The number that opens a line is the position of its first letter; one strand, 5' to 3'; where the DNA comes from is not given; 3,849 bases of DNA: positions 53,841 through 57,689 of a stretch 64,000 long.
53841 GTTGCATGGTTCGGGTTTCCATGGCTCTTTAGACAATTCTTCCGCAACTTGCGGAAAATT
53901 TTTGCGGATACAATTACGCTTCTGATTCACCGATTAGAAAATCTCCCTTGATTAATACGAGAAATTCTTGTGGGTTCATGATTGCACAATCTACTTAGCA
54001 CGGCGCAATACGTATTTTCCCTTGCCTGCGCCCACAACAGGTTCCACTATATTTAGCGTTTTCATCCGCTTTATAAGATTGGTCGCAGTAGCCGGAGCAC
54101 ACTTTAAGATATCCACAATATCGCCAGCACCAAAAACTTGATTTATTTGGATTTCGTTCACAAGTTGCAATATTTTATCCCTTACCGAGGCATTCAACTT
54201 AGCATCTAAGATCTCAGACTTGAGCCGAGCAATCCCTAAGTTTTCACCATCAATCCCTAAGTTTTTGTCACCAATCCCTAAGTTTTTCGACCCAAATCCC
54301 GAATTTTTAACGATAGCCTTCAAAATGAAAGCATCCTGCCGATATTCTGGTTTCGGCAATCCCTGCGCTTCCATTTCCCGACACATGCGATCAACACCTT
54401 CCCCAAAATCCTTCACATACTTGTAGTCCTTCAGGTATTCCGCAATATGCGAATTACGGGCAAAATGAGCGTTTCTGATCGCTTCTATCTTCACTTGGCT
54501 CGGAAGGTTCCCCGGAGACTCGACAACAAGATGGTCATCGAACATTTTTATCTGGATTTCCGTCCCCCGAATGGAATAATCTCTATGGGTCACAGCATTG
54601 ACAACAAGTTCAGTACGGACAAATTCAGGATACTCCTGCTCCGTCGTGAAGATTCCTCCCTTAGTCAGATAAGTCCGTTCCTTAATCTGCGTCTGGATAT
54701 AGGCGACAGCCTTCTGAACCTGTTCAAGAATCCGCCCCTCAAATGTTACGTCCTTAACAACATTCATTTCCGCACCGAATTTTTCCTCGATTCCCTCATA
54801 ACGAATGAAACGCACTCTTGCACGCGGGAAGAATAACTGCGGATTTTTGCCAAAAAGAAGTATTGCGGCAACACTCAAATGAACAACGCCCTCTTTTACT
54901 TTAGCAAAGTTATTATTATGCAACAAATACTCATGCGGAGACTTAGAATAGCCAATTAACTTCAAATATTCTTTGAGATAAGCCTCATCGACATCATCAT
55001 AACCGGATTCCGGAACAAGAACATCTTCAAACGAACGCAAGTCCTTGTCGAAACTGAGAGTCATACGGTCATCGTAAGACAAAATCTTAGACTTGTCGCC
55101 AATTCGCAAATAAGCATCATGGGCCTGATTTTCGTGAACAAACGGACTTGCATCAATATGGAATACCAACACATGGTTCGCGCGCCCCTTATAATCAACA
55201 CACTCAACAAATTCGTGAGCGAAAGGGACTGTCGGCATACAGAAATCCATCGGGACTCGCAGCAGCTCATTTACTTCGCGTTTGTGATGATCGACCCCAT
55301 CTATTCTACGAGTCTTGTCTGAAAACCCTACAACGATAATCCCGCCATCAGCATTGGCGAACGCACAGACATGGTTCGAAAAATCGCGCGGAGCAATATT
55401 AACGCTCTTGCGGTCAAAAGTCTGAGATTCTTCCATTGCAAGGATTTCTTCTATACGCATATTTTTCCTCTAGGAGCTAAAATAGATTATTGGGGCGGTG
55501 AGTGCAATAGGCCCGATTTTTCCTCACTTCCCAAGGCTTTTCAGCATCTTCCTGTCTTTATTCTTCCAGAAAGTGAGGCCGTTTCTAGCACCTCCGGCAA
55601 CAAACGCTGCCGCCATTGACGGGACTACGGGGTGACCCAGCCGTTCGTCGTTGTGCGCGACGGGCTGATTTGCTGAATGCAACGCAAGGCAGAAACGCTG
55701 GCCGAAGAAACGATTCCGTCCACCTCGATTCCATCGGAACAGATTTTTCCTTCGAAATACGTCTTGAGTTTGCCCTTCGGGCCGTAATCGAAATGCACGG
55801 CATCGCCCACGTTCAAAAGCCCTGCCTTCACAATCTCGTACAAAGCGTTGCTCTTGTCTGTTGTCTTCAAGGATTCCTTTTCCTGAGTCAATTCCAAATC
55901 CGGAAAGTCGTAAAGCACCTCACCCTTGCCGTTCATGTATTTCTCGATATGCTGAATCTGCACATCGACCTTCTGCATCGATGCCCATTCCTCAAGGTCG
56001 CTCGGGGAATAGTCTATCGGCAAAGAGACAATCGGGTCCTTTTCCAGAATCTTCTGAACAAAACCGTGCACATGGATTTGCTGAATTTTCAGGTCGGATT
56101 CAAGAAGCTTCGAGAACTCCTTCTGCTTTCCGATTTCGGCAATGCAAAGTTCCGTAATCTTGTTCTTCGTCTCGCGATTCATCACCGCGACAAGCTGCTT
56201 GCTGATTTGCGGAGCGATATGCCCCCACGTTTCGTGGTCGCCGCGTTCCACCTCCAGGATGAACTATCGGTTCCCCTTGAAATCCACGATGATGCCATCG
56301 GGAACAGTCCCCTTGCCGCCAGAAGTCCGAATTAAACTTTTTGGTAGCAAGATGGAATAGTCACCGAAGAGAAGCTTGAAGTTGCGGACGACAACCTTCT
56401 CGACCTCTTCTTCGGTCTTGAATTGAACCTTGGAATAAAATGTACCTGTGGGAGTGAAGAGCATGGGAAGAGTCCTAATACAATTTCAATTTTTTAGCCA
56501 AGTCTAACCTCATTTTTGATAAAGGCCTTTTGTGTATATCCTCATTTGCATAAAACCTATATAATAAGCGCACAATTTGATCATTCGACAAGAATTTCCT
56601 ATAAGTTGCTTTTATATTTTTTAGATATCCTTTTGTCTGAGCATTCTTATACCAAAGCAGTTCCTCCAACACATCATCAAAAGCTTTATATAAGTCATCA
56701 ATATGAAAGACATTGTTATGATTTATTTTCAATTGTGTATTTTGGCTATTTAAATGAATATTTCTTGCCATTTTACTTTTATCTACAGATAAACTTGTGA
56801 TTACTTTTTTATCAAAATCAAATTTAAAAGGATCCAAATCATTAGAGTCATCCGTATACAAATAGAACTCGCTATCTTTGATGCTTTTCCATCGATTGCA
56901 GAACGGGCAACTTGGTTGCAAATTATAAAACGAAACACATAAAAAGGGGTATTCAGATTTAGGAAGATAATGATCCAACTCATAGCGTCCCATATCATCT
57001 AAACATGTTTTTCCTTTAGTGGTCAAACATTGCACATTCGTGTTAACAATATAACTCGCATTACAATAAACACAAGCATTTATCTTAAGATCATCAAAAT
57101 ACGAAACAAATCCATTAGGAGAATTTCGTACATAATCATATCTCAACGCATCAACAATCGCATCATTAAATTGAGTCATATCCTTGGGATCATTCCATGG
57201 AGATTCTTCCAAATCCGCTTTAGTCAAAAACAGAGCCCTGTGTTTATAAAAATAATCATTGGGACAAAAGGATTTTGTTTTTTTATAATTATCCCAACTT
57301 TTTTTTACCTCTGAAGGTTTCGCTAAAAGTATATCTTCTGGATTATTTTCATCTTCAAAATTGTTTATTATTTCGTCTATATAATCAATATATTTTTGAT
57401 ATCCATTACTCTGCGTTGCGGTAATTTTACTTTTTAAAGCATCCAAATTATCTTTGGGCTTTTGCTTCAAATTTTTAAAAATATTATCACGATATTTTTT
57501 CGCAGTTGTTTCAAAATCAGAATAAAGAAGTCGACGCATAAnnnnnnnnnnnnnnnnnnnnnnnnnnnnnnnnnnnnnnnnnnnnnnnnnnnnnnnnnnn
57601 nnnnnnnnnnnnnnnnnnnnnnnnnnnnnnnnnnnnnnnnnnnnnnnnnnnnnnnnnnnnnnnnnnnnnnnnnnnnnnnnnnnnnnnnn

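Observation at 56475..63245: Sharp-edged AT-rich five-gene cassette joining a Lamassu-type module to a Septu-like ATPase-HNH pair as one apparent operon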

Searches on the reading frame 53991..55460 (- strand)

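Call 15: search_protein_families(library=pfam, proteins=[window:53991-55460:-], max_evalue=0.001)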
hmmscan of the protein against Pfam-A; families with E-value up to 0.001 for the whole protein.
window:53991-55460:- (489 aa): 2 families
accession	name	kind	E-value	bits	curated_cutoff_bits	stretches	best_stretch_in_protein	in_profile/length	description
PF13749.12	HATPase_c_4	-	8.1e-21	74.3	26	1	299-377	1-82/89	Putative ATP-dependent DNA helicase recG C-terminal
PF04326.19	SLFN_AlbA_2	-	8.5e-16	59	25.3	1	11-127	1-117/118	Schlafen, AlbA_2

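Call 66: search_protein_families(library=padloc, proteins=[window:53991-55460:-], max_evalue=0.001)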
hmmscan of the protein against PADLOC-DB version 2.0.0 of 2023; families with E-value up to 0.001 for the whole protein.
window:53991-55460:- (489 aa): 4 families
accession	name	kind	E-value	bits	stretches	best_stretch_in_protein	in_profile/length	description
PDLC02394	pAgo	-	1.4e-41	140.3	1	8-375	38-425/1121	-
PDLC02402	Aga_SIR2-PNTD1-PNTD2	-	2.4e-13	47.1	1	181-326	357-490/876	Class I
PDLC05078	PDC-S72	-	2.8e-11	41.1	1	391-486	282-374/377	-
PDLC02418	Aga_SIR2-Kinase-PNTD1-PNTD2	-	3.1e-08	30.3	1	188-326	222-368/756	Class I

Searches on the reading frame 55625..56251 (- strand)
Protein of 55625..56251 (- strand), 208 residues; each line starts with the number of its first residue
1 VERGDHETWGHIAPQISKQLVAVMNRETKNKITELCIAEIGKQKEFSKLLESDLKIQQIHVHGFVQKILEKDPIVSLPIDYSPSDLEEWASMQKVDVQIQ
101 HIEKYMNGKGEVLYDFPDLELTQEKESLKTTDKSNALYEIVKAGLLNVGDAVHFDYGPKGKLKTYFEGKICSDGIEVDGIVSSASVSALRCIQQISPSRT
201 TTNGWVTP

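Call 15: search_protein_families(library=pfam, proteins=[window:55625-56251:-], max_evalue=0.001)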
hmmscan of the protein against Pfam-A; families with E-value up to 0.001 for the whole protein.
window:55625-56251:- (208 aa): 0 families

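Call 66: search_protein_families(library=padloc, proteins=[window:55625-56251:-], max_evalue=0.001)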
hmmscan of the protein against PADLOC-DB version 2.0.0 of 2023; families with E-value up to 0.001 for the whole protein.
window:55625-56251:- (208 aa): 0 families

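Call 95: search_protein_families(library=pfam, proteins=[window:55625-56251:-], max_evalue=0.1)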
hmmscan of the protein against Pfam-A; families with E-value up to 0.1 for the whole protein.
window:55625-56251:- (208 aa): 1 family
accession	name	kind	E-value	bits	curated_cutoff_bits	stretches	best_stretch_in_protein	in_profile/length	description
PF18755.6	RAMA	-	0.0073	16.7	35.2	1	124-207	8-85/107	Restriction Enzyme Adenine Methylase Associated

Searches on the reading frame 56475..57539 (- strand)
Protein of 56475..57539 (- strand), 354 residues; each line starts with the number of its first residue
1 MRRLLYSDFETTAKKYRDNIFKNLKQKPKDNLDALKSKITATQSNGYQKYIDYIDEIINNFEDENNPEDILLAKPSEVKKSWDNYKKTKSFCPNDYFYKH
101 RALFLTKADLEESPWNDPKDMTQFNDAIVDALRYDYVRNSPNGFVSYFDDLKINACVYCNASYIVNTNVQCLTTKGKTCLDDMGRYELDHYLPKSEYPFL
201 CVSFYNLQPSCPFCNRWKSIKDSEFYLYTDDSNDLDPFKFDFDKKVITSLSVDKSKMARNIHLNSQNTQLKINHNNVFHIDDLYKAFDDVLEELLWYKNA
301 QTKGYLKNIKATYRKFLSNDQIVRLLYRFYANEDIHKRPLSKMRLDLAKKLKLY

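Call 3: search_protein_families(library=padloc, proteins=[window:56475-57539:-], max_evalue=0.01)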
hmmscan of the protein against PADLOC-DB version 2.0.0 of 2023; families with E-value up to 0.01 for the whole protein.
window:56475-57539:- (354 aa): 37 families (the best 25 are shown)
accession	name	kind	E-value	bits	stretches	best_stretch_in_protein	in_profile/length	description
PDLC04743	PDC-M62B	-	2.9e-36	123.7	1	13-353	11-325/328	-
PDLC04741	PDC-M62B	-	1.3e-20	72.2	1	149-351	177-396/401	-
PDLC04742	PDC-M62B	-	6.3e-17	60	1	145-351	115-331/337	-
PDLC04740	PDC-M62B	-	8.3e-15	53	1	149-348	175-376/387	-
PDLC04270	PDC-M01B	-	9.2e-10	36.4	1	186-264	108-183/280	-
PDLC04264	PDC-M01B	-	1.1e-09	36.5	1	187-221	113-147/282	-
PDLC04248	PDC-M01B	-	1.1e-09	36.5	1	186-243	46-99/216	-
PDLC04252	PDC-M01B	-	1.3e-09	35.5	1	185-219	106-140/294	-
PDLC04256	PDC-M01B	-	4.7e-09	34.2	1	186-219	118-151/285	-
PDLC04259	PDC-M01B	-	1.7e-08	32.8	1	185-222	105-142/277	-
PDLC04255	PDC-M01B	-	1.9e-08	32.4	1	187-220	120-153/285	-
PDLC04247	PDC-M01B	-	2.5e-08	32.1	1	187-317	113-245/286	-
PDLC04253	PDC-M01B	-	7.2e-08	30.1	1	187-238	118-165/366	-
PDLC00336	PtuB1|PtuB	-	1e-07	29.9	1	181-303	74-196/250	Unknown function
PDLC00342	PtuB1|PtuB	-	1.9e-07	28.7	1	185-318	63-193/247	Unknown function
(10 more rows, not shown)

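Call 4: search_protein_families(library=pfam, proteins=[window:56475-57539:-], max_evalue=0.01)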
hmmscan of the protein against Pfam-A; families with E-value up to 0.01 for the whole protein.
window:56475-57539:- (354 aa): 0 families

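Call 5: search_protein_families(library=ncbifam, proteins=[window:56475-57539:-], max_evalue=0.01)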
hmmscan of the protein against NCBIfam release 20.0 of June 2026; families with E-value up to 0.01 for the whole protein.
window:56475-57539:- (354 aa): 0 families

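Call 43: search_solved_structures(query=window:56478-57539:-, max_evalue=1, show_alignments=2)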
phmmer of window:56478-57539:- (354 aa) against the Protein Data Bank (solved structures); distinct sequences matched with E-value up to 1: 1.
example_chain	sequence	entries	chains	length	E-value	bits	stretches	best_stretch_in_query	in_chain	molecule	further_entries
3r4d_B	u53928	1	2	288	0.83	12.2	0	99-164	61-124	Spike glycoprotein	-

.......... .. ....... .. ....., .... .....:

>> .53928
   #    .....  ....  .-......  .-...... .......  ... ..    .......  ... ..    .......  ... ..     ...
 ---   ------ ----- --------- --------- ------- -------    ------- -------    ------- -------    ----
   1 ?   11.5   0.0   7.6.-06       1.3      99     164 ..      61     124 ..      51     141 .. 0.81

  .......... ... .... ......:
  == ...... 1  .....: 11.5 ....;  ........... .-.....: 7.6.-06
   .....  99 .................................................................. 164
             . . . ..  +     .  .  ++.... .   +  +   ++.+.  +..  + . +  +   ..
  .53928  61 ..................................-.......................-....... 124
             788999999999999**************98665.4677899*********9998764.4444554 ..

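Call 59: find_homologous_proteins(query=window:56478-57539:-, max_evalue=0.00001)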
Query window:56478-57539:- (354 aa): 436 proteins with E <= 0.00001 among 2114 candidates; the best 120 are listed.
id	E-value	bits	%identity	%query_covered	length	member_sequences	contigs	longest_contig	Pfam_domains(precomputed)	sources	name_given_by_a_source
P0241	4.4e-238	807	100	100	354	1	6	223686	-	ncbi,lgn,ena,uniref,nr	ncbi:hypothetical protein [Fibrobacter succinogenes]|uniref:hypothetical protein n=1 Tax=Fibrobacter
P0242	2.7e-184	631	80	100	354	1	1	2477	-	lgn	-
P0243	7.3e-169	580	73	100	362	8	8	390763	-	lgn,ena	-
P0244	4.3e-167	574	73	100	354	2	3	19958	-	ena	-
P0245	4.8e-160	551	70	100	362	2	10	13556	-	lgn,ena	-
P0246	5.7e-158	544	71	100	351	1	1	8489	-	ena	-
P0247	4.2e-157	541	70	100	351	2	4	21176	-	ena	-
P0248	1.0e-152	527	68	100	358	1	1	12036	-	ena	-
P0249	2.8e-152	525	69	100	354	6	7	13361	-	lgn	-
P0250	2.1e-148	513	68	100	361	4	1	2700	-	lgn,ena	-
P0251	2.6e-148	512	66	100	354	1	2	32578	-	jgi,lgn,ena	jgi:hypothetical protein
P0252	3.8e-145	502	63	96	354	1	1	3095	-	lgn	-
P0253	2.8e-99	351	70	63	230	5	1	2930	-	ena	-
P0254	6.5e-75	271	65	57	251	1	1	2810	-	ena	-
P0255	5.5e-73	264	42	100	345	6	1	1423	-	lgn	-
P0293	2.4e-42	164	34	100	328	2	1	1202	PF01844.30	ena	-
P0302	1.3e-41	161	37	78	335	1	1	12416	PF01844.30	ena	-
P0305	2.9e-41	160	33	100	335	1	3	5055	PF13395.13,PF01844.30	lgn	-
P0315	7.4e-39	152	32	85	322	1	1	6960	PF01844.30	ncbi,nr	ncbi:hypothetical protein HXX01_03060 [Candidatus Nomurabacteria bacterium]|nr:hypothetical protein 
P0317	1.8e-38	151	36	65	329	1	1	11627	PF01844.30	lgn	-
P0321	6.3e-38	149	33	100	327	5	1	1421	PF01844.30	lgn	-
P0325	4.6e-37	146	33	100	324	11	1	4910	PF01844.30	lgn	-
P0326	6.2e-37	146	34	100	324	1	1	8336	PF01844.30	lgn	-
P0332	2.2e-36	144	34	86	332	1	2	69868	PF01844.30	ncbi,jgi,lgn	-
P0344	1.4e-35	141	33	92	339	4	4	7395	PF01844.30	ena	-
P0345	1.5e-35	141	40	64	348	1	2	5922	PF01844.30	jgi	-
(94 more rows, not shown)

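Call 70: predict_structure(alignment_id=A3)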
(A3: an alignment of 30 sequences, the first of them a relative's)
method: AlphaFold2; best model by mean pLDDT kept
length: 354 residues; sequences in the alignment: 30
mean_pLDDT: 88.5   pTM: 0.87
mean pLDDT of the five models: 88.5, 88.3, 87.5, 87.0, 86.9
residues with pLDDT >= 90: 217; 70-90: 115; 50-70: 22; < 50: 0
segments of 3 or more residues with pLDDT < 50: none
pLDDT, mean of each block of 10 residues (from residue 1): 95 95 92 91 72 96 83 95 94 93 93 77 94 91 87 93 82 82 80 96 96 92 94 94 72 59 94 96 90 86 87 91 88 88 93 86
secondary structure, 60 per line:
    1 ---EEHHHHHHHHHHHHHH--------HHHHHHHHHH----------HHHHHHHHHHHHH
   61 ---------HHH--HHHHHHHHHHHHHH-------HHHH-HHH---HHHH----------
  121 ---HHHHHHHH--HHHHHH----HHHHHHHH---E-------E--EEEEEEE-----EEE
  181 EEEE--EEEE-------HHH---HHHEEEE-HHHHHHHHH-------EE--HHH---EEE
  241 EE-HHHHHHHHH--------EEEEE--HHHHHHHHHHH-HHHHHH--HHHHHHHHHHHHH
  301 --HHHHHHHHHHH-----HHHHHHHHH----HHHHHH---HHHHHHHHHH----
elements in order: H6-19 H28-37 H48-60 H75-88 H96-99 H107-110 H124-131 H134-139 H144-151 E166-172 E178-184 E187-190 E207-210 H212-220 E238-242 H244-252 E261-265 H268-278 H280-285 H288-300 H303-313 H319-327 H332-337 H341-350

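Call 73: fold_search(model_id=the predicted structure, library=pdb)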
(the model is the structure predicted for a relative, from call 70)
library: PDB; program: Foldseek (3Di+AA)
matches with E <= 10: 28; with E <= 0.001: 0
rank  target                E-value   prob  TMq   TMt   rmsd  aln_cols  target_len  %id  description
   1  9u9y_H                1.2e-01  0.54  0.25  0.37  10.7       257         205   14  Cryo-EM structure of retron Ec78 effector complex (released 2025-12-10)
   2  9nnh_K                5.1e-01  0.69  0.32  0.50   6.6       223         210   13  Cryo-EM structure of the Retron Ec78 complex, PtuA:PtuB:RT (4:2:2) (released 2025-10-08)
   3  9nnb_J                5.1e-01  0.38  0.27  0.40   8.5       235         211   12  Cryo-EM structure of the Retron Ec78 complex, PtuA:PtuB:RT (4:2:1) (released 2025-10-08)
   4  7fas                  1.4e+00  0.02  0.11  0.05  21.2       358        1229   12  VAR2CSA 3D7 ectodomain core region (released 2021-11-17)
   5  5h0m                  1.7e+00  0.41  0.14  0.48  10.7        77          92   16  Crystal structure of deep-sea thermophilic bacteriophage GVE2 HNH endonuclease with zinc ion (released 2017-03-08)
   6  7cfa_A                2.0e+00  0.07  0.08  0.11  18.0        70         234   17  Crystal structure of the restriction DNA glycosylase R.CcoLI (released 2020-12-16)
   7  8ssk_C                3.6e+00  0.03  0.11  0.12  13.2       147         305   12  Citrobacter rodentium contact dependent growth inhibition (CDI) entry and toxin (CdiA-CT) domains (released 2024-05-15)
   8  5fgu                  4.0e+00  0.10  0.08  0.06   7.6        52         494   17  Structure of Sda1 nuclease apoprotein as an EGFP fixed-arm fusion (released 2016-03-30)
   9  6spb_X                4.7e+00  0.11  0.11  0.38   7.9        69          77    7  Pseudomonas aeruginosa 50s ribosome from a clinical isolate with a mutation in uL6 (released 2019-10-16)
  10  7cfa_B                4.7e+00  0.03  0.08  0.13  18.2        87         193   17  Crystal structure of the restriction DNA glycosylase R.CcoLI (released 2020-12-16)
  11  3j5l_X                5.2e+00  0.08  0.11  0.37  13.0       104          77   10  Structure of the E. coli 50S subunit with ErmBL nascent chain (released 2014-03-26)
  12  6o9l_Q                5.2e+00  0.01  0.09  0.08  25.4       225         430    9  Human holo-PIC in the closed state (released 2019-05-29)
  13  8iyq_A                5.5e+00  0.01  0.12  0.05  25.9       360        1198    9  Structure of CbCas9 bound to 20-nucleotide complementary DNA substrate (released 2024-06-05)
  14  5fgw_B                5.8e+00  0.08  0.08  0.11   7.6        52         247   17  Structure of Sda1 nuclease with bound zinc ion (released 2016-03-30)
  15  2xsj_B                6.1e+00  0.04  0.09  0.08   8.6        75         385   21  Structure of desulforubidin from Desulfomicrobium norvegicum (released 2011-08-24)
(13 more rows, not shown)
